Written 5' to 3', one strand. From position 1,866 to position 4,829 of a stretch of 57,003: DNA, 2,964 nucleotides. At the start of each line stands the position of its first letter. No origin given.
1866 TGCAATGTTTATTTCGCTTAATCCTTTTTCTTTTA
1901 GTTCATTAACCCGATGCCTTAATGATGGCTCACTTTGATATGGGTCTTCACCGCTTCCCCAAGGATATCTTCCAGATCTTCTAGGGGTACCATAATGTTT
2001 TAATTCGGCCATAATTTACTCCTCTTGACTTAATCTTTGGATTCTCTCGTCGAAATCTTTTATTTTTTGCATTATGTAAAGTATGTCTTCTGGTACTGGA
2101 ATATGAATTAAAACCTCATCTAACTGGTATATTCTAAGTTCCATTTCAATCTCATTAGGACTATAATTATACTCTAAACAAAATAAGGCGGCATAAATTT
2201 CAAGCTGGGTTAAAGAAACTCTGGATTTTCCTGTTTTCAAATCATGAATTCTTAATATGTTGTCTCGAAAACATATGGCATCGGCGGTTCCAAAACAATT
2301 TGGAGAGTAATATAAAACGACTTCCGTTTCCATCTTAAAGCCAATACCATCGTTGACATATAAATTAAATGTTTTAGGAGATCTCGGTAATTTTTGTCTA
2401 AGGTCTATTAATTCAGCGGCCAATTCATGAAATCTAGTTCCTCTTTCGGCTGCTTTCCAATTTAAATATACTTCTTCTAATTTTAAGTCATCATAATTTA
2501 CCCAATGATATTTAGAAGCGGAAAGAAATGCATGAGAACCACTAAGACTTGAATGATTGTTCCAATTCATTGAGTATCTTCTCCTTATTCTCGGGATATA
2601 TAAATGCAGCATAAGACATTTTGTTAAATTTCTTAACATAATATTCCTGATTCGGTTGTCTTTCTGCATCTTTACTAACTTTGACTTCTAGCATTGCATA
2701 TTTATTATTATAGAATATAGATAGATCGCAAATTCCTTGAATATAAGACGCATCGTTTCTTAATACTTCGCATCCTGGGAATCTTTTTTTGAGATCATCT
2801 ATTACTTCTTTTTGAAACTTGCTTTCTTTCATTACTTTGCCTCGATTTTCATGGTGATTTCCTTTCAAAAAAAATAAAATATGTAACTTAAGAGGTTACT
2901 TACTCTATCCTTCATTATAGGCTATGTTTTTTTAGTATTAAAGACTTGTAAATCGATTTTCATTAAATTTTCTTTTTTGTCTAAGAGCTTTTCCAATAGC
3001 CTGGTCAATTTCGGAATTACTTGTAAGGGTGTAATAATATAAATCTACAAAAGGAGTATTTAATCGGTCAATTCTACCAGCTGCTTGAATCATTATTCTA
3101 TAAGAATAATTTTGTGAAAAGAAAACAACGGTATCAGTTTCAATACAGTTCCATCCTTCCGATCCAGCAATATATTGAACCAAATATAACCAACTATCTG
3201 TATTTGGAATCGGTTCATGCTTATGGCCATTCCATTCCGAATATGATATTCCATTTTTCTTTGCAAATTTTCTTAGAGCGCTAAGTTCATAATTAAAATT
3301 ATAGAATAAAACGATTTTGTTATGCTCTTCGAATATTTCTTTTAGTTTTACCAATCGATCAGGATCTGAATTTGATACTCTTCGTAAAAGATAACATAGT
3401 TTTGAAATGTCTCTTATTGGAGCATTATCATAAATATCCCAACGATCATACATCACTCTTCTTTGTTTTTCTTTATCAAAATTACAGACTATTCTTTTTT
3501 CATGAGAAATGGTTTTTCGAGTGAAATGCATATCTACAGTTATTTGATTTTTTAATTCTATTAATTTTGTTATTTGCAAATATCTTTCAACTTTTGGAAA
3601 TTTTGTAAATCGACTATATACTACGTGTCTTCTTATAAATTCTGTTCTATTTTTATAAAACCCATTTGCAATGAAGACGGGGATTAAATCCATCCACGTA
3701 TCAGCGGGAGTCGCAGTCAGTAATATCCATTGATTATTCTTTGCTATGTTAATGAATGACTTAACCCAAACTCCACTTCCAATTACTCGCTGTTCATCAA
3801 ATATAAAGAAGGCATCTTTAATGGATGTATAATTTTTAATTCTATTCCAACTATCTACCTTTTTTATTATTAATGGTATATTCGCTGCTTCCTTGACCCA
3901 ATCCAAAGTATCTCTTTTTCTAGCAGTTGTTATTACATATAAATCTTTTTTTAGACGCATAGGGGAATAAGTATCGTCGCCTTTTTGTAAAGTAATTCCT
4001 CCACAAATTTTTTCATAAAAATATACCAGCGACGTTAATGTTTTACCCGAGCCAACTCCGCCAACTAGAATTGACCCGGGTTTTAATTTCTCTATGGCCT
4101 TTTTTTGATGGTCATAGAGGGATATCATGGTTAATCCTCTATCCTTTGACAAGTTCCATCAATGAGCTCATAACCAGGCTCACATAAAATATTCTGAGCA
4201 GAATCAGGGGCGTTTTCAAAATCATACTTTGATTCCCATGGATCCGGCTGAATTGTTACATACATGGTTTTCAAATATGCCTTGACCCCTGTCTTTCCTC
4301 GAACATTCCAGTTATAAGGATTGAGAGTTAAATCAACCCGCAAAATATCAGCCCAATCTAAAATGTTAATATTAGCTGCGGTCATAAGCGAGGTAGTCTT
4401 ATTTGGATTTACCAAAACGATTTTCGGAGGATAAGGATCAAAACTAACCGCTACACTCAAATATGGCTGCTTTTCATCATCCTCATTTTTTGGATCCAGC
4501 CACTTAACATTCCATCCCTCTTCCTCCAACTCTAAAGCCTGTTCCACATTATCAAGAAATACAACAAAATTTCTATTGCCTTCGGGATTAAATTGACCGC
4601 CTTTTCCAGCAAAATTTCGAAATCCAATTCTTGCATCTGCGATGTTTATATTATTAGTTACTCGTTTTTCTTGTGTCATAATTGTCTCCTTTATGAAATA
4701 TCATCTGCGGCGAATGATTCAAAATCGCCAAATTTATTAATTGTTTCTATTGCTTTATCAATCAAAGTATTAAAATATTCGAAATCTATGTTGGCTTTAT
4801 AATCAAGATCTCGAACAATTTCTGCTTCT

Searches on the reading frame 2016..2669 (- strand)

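Call 44: search_protein_families(library=phrogs, proteins=[window:2016-2669:-])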
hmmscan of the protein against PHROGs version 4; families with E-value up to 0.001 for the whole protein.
window:2016-2669:- (217 aa): 4 families
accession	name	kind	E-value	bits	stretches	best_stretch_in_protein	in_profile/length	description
phrog_3953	-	DNA, RNA and nucleotide metabolism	4.3e-74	249.2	1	34-215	1-182/186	exonuclease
phrog_69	-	DNA, RNA and nucleotide metabolism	7.6e-16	59.2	1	17-184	65-267/501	exonuclease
phrog_466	-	DNA, RNA and nucleotide metabolism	1.3e-05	25.7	1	70-191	208-346/446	exonuclease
phrog_298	-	DNA, RNA and nucleotide metabolism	0.00012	22.5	1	72-209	104-245/293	exonuclease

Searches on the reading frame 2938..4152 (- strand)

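Call 16: search_protein_families(library=pfam, proteins=[window:2938-4152:-], max_evalue=0.001)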
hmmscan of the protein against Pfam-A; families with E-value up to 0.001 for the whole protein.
window:2938-4152:- (404 aa): 3 families
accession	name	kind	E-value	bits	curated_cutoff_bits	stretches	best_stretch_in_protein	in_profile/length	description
PF00271.37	Helicase_C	-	4.8e-05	24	23.5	0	269-364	5-109/110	Helicase conserved C-terminal domain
PF00270.35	DEAD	-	0.0002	21.6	26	0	14-49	2-39/167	DEAD/DEAH box helicase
PF04851.21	ResIII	-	0.00049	20.5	22.5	0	82-150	95-163/164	Type III restriction enzyme, res subunit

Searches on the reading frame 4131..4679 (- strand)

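Call 70: search_protein_families(library=pfam, proteins=[window:4131-4679:-], max_evalue=0.01)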
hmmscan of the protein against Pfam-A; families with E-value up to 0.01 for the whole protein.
window:4131-4679:- (182 aa): 1 family
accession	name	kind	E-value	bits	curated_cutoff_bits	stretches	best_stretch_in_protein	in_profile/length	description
PF24083.1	Phage_ssDNA_bind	-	1.9e-51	174.7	27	1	2-161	2-163/193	Putative phage ssDNA-binding domain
